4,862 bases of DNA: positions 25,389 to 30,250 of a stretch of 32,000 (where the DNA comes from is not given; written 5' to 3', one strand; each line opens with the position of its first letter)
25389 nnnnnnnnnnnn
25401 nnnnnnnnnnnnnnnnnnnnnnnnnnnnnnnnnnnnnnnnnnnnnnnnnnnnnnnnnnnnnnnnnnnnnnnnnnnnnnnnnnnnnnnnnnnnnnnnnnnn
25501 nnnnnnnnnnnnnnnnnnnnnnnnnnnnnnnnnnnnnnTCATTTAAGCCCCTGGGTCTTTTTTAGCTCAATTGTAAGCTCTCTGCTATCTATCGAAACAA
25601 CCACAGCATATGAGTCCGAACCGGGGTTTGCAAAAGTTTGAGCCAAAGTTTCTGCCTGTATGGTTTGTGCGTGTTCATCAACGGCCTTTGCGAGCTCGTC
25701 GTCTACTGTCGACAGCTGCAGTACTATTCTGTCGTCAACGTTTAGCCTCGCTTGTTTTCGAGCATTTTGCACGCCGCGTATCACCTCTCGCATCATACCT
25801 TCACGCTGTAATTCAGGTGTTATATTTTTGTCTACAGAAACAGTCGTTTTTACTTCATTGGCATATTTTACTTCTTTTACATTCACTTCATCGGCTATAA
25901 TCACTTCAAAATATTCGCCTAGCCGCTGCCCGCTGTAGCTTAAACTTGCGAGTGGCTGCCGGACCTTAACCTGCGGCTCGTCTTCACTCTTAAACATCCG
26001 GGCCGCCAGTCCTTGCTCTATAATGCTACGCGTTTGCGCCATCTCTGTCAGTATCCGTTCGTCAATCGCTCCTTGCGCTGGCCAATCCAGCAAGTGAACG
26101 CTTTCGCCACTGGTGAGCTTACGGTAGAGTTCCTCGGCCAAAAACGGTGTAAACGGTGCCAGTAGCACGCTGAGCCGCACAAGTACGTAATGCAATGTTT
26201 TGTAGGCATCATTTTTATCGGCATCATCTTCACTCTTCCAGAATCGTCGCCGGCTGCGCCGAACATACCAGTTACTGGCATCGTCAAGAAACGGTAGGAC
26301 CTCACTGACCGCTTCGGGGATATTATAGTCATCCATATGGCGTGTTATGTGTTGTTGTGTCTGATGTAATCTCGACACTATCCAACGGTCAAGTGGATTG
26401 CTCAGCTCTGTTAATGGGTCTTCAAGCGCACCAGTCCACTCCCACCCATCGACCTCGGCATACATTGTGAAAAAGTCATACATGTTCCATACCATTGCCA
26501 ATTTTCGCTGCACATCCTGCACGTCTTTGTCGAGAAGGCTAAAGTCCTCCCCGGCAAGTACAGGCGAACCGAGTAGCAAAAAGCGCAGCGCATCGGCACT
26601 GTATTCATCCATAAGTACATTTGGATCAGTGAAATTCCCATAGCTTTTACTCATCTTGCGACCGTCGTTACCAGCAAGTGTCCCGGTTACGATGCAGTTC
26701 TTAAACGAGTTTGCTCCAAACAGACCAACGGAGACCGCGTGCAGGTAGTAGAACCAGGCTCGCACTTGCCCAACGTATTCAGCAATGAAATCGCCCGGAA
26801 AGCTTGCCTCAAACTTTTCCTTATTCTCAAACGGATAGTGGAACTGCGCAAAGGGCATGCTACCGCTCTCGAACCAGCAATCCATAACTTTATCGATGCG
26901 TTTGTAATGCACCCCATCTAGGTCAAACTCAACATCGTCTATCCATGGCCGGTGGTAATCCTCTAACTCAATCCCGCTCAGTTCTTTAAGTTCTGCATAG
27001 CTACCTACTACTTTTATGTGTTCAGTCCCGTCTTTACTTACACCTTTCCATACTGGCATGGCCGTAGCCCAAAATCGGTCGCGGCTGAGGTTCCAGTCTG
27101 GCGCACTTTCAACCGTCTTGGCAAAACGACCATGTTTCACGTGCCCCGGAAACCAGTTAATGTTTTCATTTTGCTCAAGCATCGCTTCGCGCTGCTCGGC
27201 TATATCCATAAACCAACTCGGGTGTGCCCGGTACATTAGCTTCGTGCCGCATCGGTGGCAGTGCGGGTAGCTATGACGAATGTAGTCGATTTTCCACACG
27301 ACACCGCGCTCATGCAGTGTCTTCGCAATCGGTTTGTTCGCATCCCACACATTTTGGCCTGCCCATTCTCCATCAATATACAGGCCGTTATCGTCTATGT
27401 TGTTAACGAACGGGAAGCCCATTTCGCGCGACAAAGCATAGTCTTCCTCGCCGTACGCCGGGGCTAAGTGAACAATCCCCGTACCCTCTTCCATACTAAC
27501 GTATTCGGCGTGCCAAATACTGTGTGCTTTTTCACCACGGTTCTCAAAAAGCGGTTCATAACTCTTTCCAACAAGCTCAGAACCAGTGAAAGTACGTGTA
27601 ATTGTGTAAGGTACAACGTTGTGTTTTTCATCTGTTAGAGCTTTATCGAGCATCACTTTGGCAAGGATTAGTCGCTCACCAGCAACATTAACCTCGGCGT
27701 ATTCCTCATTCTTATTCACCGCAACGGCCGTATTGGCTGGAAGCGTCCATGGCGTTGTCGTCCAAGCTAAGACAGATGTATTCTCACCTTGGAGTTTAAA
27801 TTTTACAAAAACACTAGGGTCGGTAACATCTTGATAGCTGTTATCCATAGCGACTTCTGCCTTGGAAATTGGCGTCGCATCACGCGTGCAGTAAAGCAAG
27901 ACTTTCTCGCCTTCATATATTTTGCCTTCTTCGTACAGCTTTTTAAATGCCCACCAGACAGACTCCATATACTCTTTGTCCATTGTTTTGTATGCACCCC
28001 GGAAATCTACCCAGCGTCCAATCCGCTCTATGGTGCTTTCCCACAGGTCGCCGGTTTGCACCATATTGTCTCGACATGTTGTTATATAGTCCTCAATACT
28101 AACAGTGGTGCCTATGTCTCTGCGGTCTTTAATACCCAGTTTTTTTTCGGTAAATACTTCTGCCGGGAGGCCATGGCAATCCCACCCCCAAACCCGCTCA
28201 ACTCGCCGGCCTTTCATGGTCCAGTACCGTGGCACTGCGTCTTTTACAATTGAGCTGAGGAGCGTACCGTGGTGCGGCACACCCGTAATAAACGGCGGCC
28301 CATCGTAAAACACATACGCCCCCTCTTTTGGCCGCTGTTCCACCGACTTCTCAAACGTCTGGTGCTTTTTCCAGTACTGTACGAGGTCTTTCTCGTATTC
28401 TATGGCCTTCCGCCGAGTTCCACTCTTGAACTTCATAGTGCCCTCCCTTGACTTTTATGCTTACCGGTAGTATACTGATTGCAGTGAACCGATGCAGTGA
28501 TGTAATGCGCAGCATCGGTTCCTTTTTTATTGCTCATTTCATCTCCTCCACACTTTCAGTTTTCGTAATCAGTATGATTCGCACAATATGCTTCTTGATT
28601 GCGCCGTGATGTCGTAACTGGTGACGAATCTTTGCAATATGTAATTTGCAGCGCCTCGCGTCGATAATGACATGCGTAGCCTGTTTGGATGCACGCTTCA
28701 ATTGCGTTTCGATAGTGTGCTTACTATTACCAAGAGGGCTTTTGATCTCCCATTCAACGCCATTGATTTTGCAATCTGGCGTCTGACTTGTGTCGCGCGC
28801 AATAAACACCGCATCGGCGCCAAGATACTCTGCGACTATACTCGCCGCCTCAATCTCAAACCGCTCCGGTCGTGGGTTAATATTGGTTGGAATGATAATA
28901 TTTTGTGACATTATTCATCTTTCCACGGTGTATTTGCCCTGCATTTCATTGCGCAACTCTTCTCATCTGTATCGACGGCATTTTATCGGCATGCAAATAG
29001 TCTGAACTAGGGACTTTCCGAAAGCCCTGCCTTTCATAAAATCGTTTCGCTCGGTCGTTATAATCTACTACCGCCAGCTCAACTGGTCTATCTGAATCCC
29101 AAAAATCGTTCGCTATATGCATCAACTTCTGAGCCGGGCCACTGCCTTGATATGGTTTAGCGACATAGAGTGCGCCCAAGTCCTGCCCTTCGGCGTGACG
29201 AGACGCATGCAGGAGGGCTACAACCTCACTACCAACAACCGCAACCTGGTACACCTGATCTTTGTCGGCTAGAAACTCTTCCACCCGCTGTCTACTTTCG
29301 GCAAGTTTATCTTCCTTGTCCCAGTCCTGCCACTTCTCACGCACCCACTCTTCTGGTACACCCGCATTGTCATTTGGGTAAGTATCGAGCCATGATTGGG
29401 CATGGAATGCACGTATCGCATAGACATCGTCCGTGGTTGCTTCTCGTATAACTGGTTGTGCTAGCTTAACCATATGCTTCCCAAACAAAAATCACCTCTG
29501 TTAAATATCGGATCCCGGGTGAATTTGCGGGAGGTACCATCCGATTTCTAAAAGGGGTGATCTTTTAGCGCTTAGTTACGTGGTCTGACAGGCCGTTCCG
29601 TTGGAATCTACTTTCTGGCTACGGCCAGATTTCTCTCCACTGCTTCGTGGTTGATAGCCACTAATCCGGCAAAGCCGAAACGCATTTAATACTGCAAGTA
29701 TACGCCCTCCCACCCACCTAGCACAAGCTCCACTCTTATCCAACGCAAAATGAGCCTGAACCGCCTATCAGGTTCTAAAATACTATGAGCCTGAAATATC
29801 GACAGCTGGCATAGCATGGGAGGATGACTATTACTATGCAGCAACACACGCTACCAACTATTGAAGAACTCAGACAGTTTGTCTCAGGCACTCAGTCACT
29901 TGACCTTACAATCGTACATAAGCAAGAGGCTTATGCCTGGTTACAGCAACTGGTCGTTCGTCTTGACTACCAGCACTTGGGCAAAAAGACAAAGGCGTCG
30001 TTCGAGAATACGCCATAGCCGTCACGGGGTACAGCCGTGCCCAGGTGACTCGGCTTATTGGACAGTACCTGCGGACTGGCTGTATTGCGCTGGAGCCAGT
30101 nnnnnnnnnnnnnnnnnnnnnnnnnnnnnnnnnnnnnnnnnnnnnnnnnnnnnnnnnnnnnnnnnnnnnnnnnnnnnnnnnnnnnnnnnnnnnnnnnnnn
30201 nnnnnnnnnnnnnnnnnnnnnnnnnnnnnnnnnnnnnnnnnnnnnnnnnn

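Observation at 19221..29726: Two diverged T-box(Ile)-controlled IleRS operons, each led by a GNAT and carrying a different hydrolase or nuclease: candidate inducible IleRS-backup / IleRS-inhibitor-resistance island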

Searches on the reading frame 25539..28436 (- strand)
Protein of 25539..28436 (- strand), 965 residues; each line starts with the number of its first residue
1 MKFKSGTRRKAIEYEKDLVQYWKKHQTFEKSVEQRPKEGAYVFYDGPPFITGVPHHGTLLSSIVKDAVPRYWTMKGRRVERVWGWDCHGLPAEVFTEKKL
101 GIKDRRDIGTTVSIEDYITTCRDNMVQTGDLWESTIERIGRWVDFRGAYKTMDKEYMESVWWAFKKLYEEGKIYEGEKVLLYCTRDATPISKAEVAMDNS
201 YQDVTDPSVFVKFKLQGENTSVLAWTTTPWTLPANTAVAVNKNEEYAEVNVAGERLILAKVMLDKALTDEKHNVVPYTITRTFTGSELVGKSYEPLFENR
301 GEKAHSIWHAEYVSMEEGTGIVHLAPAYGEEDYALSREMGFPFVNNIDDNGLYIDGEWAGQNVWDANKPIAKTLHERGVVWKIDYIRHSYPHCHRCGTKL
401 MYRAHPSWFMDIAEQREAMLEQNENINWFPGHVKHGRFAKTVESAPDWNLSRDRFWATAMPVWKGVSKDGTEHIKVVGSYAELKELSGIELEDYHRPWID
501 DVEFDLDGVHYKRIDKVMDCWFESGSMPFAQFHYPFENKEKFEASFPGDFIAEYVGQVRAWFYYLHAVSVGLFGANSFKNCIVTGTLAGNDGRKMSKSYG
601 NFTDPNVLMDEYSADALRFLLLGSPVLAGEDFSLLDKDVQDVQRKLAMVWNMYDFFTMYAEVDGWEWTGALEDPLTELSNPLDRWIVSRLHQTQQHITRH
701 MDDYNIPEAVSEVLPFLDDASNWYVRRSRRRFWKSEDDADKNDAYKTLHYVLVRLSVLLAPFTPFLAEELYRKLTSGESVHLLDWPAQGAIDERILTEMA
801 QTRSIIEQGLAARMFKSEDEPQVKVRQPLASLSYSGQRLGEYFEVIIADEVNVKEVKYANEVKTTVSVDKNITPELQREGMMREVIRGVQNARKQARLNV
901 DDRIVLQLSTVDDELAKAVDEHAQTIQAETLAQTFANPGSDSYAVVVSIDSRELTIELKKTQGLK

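Call 9: search_protein_families(library=pfam, proteins=[window:25539-28436:-], max_evalue=0.01)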
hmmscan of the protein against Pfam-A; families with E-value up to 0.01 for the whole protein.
window:25539-28436:- (965 aa): 5 families
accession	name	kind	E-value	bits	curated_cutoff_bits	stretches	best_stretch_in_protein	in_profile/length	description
PF00133.28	tRNA-synt_1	-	4.1e-113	378.7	22.7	1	18-630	2-411/414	tRNA synthetases class I (I, L, M and V)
PF08264.19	Anticodon_1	-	1.4e-30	106.6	25.1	1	683-806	1-126/148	Anticodon-binding domain of tRNA ligase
PF19302.4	DUF5915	-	2.9e-22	79.6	27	1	844-960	80-194/195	Domain of unknown function (DUF5915)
PF09334.17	tRNA-synt_1g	-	9.1e-15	54.7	20.1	2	48-195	8-135/391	tRNA synthetases class I (M)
PF13603.12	tRNA-synt_1_2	-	8.7e-06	25.8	25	1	211-348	12-141/185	Leucyl-tRNA synthetase, editing domain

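Call 27: search_protein_families(library=ncbifam, proteins=[window:25539-28436:-], max_evalue=0.001)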
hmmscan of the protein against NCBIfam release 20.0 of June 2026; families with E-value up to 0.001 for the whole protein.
window:25539-28436:- (965 aa): 16 families
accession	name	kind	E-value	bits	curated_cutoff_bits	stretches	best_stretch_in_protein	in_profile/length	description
TIGR00392.1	ileS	equivalog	1.5e-236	787.7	621.4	1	10-815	7-835/861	isoleucine--tRNA ligase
NF000257.1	MupA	exception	1.2e-195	652.3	1900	2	10-863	4-851/1024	mupirocin-resistant isoleucine--tRNA ligase MupA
NF000258.1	MupB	exception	4e-190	634.1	1900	2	12-861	6-851/1033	mupirocin-resistant isoleucine--tRNA ligase MupB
TIGR00422.1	valS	equivalog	3.8e-124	415.6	612.1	2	307-896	256-827/863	valine--tRNA ligase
NF009687.0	PRK13208.1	equivalog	2.2e-114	383.3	738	2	305-863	253-793/801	valine--tRNA ligase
NF004349.1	PRK05729.1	equivalog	1.7e-100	337.5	704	2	305-860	248-771/860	valine--tRNA ligase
NF040702.1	ileS_w_GNAT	exception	1.7e-81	274.3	1999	2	271-777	461-959/1100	isoleucine--tRNA ligase, N-acetyltransferase domain-containing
NF008957.0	PRK12300.1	subfamily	1.2e-64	218.8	677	2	12-339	7-328/946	leucine--tRNA ligase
NF011492.0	PRK14900.1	equivalog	8.5e-58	196.1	1783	2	307-826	266-763/1044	valine--tRNA ligase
NF000540.1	alt_ValS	exception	1.1e-55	189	900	2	357-837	336-803/827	valine--tRNA ligase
TIGR00395.1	leuS_arch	equivalog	3.1e-55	187.6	648.5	2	14-338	3-321/938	leucine--tRNA ligase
TIGR00396.1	leuS_bact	equivalog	3.1e-35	121.5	548.4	3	11-196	3-168/843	leucine--tRNA ligase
TIGR00398.1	metG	equivalog_domain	1.3e-26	93.5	336.35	2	575-774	309-501/530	methionine--tRNA ligase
NF008900.0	PRK12267.1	equivalog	1.5e-19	69.9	598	2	529-781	236-483/648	methionine--tRNA ligase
NF001100.0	PRK00133.1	equivalog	9.7e-17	60.7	587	1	391-818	173-543/676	methionine--tRNA ligase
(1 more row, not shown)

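Call 30: find_encoding_contigs(protein=window:25539-28436:-, flank=10000, max_places=6)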
Protein window:25539-28436:- (965 aa): no gene with exactly this product is on record in the collection.

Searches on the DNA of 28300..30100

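Call 4: search_rna_families(source=window, start=28300, end=30100, threshold=evalue, max_evalue=10, show_alignments=3)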
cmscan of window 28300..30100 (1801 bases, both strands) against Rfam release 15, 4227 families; matches with E-value up to 10: 3.
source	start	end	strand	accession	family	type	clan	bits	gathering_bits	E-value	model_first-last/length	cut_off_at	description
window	29579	29625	+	RF04075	mir-1545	Gene; miRNA;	-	19.1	78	0.53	1-58/58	no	mir-1545 microRNA precursor family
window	29928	30001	+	RF03032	narK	Cis-reg;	-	16.8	43.2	3.3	1-72/72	no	narK RNA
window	28375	28432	+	RF02117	FMR1-AS1_1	Gene; lncRNA;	-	13.4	40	5.1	1-56/56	no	FMR1 antisense RNA 1 conserved region 1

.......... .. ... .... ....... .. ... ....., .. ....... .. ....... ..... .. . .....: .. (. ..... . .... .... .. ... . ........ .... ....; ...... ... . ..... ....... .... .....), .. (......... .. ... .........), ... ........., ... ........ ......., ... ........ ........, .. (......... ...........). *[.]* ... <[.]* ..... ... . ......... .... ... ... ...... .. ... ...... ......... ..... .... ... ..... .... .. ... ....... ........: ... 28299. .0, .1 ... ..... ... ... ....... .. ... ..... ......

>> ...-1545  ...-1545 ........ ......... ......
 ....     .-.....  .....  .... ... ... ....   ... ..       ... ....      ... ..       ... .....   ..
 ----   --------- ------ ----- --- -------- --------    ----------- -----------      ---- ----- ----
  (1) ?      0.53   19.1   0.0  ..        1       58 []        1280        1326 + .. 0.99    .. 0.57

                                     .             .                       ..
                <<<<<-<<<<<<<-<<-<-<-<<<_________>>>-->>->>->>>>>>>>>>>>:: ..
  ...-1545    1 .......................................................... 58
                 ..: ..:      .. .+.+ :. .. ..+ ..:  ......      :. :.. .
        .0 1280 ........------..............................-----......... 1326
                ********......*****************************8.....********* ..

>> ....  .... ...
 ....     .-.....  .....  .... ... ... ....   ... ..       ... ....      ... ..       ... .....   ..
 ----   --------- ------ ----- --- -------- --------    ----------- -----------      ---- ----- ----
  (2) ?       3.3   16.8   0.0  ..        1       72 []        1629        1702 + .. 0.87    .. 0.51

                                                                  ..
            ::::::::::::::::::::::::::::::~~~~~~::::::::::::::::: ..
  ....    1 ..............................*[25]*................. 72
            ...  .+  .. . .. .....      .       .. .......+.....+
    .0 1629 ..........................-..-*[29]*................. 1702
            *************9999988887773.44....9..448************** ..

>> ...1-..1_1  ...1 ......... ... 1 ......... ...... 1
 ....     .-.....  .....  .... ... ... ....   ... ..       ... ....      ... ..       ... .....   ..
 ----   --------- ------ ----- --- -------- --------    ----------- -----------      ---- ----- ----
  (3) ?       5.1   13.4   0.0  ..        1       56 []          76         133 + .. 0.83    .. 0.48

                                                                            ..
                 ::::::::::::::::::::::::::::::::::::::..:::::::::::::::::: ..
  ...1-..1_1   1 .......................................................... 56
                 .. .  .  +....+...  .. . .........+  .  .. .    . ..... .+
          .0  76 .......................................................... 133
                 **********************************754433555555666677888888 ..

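Call 10: search_rna_families(source=window, start=29400, end=29900, threshold=evalue, max_evalue=10, show_alignments=2)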
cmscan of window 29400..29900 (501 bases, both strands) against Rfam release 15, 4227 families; matches with E-value up to 10: 1.
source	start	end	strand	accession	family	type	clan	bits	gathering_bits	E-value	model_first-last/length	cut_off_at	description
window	29579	29625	+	RF04075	mir-1545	Gene; miRNA;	-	19.1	78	0.15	1-58/58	no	mir-1545 microRNA precursor family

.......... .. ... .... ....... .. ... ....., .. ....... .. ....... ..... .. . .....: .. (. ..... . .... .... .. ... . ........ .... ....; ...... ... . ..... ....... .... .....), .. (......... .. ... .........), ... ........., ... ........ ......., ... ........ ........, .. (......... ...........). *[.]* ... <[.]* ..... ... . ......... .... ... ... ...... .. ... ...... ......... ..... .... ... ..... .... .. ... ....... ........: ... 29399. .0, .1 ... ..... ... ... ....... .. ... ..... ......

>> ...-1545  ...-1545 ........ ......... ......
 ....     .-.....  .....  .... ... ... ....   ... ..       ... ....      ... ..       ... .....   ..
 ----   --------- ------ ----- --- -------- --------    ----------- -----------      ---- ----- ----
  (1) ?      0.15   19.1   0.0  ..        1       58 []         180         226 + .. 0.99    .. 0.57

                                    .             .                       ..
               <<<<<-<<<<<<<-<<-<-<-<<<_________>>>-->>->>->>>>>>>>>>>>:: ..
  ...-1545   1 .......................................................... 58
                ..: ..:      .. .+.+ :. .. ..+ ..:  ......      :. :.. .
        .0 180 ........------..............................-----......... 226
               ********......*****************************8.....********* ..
